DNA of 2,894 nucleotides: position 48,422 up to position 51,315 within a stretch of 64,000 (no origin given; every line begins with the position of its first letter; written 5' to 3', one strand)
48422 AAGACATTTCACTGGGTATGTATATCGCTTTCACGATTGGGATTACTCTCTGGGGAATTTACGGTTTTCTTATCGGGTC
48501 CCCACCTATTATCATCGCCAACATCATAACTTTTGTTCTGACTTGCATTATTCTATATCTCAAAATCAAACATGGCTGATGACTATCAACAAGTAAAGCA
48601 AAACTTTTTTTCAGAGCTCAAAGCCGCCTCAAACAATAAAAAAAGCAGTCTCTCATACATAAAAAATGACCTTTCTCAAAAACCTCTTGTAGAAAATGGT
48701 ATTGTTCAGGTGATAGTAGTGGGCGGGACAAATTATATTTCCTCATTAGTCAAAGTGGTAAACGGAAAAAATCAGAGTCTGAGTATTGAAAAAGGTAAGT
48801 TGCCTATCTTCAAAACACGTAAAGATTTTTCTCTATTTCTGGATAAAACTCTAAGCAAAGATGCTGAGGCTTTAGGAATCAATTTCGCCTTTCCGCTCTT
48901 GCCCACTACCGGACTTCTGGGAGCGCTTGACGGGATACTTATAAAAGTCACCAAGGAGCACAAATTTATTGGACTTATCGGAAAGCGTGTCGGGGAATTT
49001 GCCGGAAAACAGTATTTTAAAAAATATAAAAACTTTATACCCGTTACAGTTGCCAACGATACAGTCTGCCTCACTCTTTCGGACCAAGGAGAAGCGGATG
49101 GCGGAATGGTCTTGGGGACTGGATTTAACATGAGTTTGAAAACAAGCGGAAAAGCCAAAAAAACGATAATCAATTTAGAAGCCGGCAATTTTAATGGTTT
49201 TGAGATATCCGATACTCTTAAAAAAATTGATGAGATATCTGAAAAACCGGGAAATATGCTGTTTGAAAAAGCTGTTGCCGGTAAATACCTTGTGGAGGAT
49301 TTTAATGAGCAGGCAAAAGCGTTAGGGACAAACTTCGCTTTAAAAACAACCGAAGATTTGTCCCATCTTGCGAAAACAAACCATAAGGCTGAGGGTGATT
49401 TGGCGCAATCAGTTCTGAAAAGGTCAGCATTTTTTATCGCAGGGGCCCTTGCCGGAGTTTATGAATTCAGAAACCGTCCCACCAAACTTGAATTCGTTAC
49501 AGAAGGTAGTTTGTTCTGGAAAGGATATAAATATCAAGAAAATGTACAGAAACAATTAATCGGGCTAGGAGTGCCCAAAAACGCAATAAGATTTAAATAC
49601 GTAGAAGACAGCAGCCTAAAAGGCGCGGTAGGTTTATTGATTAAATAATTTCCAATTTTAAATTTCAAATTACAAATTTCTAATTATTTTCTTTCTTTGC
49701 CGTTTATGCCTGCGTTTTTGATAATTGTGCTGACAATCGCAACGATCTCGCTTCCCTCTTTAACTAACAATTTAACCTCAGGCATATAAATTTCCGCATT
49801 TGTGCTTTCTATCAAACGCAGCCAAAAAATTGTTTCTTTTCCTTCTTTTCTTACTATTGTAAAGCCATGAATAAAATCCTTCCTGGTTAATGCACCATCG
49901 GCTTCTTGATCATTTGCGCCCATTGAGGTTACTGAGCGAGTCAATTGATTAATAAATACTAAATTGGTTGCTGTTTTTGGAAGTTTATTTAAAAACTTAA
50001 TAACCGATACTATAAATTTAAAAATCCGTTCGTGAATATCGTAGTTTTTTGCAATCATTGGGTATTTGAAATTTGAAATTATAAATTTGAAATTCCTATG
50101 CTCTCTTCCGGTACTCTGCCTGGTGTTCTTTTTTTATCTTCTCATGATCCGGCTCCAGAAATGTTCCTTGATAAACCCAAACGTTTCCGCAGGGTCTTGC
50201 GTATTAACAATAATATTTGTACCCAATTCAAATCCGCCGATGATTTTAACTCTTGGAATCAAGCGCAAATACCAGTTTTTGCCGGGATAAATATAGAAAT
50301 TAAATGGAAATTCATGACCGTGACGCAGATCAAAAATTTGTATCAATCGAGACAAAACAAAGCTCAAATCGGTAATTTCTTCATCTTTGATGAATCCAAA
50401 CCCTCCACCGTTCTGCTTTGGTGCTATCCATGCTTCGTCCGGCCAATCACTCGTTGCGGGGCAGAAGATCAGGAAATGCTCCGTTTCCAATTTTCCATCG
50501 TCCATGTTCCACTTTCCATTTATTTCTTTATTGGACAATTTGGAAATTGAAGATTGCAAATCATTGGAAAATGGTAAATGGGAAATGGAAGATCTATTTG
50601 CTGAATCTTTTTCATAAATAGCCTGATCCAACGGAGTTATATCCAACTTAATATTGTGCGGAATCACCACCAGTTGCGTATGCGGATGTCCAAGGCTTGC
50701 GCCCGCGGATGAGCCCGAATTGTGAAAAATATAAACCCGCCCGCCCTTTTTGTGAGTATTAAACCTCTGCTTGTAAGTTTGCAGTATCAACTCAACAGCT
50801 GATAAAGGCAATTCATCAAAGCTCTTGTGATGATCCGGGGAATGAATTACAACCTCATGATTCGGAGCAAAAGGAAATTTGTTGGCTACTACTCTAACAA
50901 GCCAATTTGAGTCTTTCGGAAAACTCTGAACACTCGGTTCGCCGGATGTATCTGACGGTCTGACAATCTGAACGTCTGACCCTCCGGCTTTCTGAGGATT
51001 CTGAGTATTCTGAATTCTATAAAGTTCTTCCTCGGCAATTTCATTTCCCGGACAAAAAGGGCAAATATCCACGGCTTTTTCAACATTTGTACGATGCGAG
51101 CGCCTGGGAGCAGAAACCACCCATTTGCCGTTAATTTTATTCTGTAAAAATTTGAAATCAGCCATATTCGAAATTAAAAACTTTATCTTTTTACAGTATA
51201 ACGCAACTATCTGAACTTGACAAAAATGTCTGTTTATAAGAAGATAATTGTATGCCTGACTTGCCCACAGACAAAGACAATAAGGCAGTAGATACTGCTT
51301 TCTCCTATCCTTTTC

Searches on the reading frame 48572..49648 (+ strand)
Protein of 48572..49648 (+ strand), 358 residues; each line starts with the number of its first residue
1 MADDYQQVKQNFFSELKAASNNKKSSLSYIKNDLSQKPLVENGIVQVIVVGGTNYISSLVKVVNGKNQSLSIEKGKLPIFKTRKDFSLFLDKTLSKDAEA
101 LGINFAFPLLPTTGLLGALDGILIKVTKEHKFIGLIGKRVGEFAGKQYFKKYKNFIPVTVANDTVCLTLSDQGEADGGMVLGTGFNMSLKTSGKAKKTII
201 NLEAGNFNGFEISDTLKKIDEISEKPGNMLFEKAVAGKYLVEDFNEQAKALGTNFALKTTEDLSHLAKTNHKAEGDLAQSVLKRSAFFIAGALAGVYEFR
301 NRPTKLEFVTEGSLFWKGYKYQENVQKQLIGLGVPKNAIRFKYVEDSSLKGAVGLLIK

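Call 61: search_protein_families(library=pfam, proteins=[window:48572-49648:+], max_evalue=0.001)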
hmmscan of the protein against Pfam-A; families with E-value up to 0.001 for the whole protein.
window:48572-49648:+ (358 aa): 2 families
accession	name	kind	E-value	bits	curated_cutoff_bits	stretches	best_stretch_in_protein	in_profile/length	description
PF03727.22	Hexokinase_2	-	7.1e-17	62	24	2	263-352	142-236/242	Hexokinase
PF00349.27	Hexokinase_1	-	2.5e-06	27.8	24.3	1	89-170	114-198/201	Hexokinase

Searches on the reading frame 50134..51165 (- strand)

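Call 61: search_protein_families(library=pfam, proteins=[window:50134-51165:-], max_evalue=0.001)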
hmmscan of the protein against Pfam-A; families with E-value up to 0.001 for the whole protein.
window:50134-51165:- (343 aa): 3 families
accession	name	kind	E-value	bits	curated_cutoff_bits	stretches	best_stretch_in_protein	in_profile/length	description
PF01087.27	GalP_UDP_transf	-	3.9e-09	37.6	22.1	1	32-165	50-177/184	Galactose-1-phosphate uridyl transferase, N-terminal domain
PF16268.10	DUF4921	-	2e-05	24.1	28.5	0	125-169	205-249/425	Domain of unknown function (DUF4921)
PF19327.4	Ap4A_phos_N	-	0.00018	21.5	23.1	1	145-183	137-175/177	Ap4A phosphorylase N-terminal domain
